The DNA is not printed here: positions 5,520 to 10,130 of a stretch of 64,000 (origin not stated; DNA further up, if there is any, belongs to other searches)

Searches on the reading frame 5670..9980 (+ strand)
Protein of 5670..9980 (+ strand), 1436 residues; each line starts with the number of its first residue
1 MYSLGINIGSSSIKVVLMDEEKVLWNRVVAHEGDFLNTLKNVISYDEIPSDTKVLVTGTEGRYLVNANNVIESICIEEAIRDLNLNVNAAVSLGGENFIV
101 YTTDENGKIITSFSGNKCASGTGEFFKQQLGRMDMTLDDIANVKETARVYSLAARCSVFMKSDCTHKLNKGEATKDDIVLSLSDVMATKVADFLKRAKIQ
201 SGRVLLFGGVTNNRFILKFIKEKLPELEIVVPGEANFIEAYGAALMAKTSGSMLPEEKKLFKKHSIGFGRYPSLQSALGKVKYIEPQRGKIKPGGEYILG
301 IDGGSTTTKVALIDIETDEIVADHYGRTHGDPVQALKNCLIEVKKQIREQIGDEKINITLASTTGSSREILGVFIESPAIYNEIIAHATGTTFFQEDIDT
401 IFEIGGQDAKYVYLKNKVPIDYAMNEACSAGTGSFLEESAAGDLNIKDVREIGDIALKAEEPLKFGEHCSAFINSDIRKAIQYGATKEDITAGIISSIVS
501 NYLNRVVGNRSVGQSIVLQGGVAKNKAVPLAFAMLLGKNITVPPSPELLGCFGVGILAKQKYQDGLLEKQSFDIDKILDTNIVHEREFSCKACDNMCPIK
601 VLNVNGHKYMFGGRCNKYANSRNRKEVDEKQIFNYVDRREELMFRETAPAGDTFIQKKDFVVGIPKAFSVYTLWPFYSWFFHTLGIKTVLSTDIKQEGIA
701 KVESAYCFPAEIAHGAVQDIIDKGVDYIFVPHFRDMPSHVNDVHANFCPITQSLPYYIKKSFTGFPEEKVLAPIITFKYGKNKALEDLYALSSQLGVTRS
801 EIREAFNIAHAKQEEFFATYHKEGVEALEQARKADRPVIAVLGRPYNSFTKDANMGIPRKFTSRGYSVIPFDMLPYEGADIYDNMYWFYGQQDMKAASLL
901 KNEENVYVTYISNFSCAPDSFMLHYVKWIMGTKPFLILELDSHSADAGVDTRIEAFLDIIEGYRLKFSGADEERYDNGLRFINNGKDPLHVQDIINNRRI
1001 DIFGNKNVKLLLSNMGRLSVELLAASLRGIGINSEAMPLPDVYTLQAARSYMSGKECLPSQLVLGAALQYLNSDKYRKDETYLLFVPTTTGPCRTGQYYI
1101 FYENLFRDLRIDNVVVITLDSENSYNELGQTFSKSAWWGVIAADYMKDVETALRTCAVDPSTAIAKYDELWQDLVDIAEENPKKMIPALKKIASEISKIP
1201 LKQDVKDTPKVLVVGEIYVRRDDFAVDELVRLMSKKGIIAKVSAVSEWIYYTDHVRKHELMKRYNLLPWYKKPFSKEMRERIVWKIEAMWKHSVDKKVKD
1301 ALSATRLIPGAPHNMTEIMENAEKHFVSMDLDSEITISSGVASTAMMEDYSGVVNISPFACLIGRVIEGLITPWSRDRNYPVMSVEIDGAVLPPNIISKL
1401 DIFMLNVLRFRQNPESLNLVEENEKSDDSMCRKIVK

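Call 9: search_protein_families(library=pfam, proteins=[window:5670-9980:+])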
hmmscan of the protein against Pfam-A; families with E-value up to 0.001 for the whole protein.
window:5670-9980:+ (1436 aa): 2 families
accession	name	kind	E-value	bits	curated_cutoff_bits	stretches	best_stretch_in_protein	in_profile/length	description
PF09989.15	DUF2229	-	5.7e-56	190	29.4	1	662-874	2-218/218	CoA enzyme activase uncharacterised domain (DUF2229)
PF01869.26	BcrAD_BadFG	-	1.6e-50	172.6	31.5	2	299-553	1-266/271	BadF/BadG/BcrA/BcrD ATPase family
